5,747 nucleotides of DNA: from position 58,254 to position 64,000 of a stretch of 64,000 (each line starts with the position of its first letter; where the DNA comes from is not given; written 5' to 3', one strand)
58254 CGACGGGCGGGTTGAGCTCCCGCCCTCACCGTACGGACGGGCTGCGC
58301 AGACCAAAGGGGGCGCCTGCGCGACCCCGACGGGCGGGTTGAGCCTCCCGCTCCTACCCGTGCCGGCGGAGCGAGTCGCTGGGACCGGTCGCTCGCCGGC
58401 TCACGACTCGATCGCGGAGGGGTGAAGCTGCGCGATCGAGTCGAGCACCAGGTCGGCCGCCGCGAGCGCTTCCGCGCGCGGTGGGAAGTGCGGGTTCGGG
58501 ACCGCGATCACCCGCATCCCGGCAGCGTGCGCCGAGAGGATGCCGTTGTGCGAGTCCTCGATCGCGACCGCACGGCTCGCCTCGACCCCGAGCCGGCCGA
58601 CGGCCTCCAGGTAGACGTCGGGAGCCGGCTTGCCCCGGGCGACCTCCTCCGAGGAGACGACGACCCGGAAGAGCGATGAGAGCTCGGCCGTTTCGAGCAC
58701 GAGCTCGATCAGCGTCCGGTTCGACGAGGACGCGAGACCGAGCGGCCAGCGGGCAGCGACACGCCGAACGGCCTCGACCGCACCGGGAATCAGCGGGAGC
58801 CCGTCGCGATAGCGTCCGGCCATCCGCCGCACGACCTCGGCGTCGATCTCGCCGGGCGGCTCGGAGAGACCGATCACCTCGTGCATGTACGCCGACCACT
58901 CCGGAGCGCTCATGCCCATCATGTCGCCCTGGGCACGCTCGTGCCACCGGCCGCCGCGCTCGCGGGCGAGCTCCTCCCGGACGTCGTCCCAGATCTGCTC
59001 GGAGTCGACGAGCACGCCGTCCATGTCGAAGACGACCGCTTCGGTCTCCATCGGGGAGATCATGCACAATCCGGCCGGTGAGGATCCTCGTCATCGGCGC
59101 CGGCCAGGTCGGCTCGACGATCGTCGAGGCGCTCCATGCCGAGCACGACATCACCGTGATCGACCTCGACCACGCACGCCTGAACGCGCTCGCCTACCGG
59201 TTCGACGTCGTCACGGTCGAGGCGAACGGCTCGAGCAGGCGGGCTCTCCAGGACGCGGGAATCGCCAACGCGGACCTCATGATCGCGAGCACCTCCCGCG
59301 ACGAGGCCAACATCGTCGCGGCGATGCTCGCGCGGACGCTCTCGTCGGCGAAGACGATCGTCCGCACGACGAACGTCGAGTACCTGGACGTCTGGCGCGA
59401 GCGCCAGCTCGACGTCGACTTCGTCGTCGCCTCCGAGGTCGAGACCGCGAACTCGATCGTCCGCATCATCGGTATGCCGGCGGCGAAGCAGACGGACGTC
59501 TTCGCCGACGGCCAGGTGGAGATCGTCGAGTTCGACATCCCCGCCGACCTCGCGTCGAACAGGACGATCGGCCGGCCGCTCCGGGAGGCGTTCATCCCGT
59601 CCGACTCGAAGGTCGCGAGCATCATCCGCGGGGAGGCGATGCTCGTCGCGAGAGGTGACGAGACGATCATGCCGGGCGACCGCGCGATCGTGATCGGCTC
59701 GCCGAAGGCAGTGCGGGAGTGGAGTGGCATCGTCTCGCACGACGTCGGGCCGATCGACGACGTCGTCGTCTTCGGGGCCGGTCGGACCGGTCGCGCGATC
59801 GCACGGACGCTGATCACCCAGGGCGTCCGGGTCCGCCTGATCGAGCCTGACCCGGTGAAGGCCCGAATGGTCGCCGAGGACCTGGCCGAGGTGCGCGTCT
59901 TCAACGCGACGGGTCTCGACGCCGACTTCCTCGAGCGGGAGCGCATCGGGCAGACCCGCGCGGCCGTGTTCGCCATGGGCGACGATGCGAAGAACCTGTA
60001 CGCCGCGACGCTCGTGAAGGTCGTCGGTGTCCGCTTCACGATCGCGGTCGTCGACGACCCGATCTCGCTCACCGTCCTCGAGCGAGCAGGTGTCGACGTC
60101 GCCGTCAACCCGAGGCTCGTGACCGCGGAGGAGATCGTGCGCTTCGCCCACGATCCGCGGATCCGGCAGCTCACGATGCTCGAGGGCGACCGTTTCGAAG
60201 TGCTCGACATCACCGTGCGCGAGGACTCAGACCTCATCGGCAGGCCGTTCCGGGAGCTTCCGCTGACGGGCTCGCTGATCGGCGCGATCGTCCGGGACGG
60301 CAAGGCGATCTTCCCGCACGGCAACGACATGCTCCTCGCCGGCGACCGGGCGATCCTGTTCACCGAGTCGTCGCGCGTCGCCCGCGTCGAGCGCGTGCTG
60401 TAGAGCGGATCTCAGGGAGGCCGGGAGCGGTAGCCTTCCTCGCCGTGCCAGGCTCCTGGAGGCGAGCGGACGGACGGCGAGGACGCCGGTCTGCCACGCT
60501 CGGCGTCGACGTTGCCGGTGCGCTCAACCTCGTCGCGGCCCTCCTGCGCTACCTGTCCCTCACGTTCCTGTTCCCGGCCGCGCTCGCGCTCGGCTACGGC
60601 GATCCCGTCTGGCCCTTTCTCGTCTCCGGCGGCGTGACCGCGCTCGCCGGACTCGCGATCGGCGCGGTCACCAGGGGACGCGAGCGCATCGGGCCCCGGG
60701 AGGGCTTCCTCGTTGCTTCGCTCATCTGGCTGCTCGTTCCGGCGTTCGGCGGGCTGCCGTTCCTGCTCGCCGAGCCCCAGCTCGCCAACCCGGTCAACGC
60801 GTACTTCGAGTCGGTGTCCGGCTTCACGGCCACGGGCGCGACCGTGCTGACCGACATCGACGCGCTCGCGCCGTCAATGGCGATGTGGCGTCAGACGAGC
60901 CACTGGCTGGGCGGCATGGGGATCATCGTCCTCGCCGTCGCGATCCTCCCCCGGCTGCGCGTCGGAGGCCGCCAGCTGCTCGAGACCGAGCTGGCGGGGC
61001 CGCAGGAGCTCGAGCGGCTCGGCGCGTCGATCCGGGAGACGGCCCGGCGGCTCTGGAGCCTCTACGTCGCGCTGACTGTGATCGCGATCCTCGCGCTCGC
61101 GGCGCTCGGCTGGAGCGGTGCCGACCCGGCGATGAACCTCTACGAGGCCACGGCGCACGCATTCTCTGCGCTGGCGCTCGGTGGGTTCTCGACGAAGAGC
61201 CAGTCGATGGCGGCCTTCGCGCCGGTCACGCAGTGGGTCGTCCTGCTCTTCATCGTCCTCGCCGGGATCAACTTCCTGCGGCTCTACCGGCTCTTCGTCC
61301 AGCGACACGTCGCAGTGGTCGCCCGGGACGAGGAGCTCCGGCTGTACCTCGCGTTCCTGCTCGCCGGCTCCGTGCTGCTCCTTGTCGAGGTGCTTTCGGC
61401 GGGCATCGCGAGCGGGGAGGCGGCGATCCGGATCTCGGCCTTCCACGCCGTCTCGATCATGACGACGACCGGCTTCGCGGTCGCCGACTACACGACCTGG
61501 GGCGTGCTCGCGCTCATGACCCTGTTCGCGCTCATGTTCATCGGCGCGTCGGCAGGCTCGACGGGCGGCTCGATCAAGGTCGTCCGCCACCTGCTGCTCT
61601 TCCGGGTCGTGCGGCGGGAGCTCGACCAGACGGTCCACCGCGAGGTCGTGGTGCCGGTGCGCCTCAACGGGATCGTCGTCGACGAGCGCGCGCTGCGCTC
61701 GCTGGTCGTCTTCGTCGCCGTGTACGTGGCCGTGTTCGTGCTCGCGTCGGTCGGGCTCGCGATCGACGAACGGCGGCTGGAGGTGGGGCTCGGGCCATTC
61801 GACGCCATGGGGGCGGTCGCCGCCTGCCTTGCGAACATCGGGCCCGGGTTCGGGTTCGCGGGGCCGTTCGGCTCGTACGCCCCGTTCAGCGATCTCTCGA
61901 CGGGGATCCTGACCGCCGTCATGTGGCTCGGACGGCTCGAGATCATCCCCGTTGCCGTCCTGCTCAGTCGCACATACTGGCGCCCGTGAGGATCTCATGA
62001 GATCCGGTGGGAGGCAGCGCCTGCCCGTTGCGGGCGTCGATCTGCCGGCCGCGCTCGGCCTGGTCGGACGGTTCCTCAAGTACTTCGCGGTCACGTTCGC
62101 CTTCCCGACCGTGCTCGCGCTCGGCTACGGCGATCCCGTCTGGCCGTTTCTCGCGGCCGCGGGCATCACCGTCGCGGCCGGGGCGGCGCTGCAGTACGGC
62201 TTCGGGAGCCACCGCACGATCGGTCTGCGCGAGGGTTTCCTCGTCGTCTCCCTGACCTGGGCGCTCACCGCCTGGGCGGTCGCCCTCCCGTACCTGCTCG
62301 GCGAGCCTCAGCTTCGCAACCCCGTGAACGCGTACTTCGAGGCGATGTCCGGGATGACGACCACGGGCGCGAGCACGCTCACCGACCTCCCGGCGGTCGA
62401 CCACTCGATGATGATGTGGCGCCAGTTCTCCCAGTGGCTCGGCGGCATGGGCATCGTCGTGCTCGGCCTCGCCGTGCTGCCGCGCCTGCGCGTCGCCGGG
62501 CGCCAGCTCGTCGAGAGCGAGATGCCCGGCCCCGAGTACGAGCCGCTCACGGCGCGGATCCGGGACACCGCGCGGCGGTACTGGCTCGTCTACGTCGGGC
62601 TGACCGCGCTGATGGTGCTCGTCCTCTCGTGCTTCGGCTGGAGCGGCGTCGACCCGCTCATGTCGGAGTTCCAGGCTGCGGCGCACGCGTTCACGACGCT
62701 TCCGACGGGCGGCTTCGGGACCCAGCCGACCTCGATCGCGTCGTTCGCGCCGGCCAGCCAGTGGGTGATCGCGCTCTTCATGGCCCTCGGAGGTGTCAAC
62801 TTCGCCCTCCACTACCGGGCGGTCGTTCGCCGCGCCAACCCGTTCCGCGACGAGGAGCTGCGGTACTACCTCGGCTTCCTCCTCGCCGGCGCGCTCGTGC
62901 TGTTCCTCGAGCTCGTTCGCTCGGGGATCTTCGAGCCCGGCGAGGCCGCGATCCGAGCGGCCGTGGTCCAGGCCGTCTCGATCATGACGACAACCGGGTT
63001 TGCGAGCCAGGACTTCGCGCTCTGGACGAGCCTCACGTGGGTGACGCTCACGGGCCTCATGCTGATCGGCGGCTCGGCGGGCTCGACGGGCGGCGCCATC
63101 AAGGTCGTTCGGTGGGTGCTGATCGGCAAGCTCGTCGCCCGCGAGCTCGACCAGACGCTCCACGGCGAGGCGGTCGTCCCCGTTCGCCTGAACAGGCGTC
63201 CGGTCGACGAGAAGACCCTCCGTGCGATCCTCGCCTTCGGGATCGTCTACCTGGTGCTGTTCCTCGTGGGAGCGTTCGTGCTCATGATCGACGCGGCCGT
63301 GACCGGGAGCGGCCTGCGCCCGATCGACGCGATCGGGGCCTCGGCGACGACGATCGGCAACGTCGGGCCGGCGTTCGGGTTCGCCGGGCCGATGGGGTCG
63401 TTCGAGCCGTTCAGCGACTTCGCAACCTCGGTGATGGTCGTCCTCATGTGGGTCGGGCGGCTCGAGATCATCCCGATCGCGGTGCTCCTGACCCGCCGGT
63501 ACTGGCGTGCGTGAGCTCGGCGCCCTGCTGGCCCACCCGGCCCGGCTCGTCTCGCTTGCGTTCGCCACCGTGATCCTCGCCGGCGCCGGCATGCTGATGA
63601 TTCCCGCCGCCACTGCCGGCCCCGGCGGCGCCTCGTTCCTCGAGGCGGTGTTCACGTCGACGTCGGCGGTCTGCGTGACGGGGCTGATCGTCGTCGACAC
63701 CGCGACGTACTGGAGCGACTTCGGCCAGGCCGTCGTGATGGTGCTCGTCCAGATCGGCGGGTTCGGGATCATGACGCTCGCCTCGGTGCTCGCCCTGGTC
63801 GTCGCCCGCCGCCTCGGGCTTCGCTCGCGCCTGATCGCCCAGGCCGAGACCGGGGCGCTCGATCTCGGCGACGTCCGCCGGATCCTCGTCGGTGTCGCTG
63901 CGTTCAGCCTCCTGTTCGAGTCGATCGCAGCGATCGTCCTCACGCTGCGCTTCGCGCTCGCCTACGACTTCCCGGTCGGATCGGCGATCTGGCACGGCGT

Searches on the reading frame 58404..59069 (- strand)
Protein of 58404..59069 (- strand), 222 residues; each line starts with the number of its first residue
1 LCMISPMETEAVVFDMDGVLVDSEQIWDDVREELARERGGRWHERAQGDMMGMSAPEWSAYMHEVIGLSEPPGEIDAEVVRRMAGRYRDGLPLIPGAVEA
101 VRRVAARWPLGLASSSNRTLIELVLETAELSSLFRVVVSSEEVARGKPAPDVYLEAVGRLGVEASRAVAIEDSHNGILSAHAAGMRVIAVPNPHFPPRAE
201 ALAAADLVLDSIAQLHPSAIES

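Call 58: search_protein_families(library=pfam, proteins=[window:58404-59069:-], max_evalue=0.001)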
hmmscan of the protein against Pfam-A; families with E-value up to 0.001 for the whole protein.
window:58404-59069:- (222 aa): 5 families
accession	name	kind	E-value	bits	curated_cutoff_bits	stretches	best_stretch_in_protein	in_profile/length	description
PF13419.12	HAD_2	-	8.1e-29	101.4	23.8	1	12-190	1-178/178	Haloacid dehalogenase-like hydrolase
PF00702.32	Hydrolase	-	5.7e-27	95.8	26.4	1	10-184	2-191/191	haloacid dehalogenase-like hydrolase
PF13242.12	Hydrolase_like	-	3.4e-08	33.7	22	1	145-215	2-75/75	HAD-hyrolase-like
PF12710.13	HAD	-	6.8e-06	27.1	27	1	12-156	1-158/189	haloacid dehalogenase-like hydrolase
PF06888.18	Put_Phosphatase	-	0.00011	22.1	27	1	12-139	3-121/234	Putative Phosphatase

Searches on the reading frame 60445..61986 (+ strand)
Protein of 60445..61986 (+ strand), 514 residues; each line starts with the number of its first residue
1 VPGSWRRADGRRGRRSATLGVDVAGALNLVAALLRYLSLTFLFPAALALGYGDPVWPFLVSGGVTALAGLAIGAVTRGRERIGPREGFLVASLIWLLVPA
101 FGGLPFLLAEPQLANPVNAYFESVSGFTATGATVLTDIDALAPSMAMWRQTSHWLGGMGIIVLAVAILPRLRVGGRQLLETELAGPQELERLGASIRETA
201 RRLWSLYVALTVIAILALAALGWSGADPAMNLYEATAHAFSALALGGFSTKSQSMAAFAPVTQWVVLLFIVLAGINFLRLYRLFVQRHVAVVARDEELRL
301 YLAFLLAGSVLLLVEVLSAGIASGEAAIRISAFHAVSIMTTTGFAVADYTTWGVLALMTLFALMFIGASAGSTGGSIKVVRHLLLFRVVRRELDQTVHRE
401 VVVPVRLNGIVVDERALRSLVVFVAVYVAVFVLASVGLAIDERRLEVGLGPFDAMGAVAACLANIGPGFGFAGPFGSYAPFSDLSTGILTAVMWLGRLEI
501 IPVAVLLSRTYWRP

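Call 58: search_protein_families(library=pfam, proteins=[window:60445-61986:+], max_evalue=0.001)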
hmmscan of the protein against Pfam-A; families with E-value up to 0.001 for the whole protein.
window:60445-61986:+ (514 aa): 1 family
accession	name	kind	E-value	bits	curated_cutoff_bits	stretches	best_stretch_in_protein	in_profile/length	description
PF02386.22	TrkH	-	1.2e-64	219.1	27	1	84-508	32-491/502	Cation transport protein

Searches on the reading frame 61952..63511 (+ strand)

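Call 58: search_protein_families(library=pfam, proteins=[window:61952-63511:+], max_evalue=0.001)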
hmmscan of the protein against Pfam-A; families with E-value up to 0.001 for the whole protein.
window:61952-63511:+ (520 aa): 1 family
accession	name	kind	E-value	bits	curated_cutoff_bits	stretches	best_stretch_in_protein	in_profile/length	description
PF02386.22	TrkH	-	1.9e-64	218.4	27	1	71-513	10-490/502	Cation transport protein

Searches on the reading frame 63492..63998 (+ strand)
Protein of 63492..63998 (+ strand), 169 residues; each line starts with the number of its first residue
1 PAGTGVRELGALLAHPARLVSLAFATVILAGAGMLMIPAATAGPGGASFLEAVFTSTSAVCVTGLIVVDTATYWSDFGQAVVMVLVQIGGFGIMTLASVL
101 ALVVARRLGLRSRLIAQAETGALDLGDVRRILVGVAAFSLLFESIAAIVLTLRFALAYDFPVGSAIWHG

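Call 58: search_protein_families(library=pfam, proteins=[window:63492-63998:+], max_evalue=0.001)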
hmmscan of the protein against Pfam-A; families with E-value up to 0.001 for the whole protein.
window:63492-63998:+ (169 aa): 1 family
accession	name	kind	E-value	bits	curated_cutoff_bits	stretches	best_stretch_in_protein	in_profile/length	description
PF02386.22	TrkH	-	7.6e-10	38.3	27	1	48-157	62-172/502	Cation transport protein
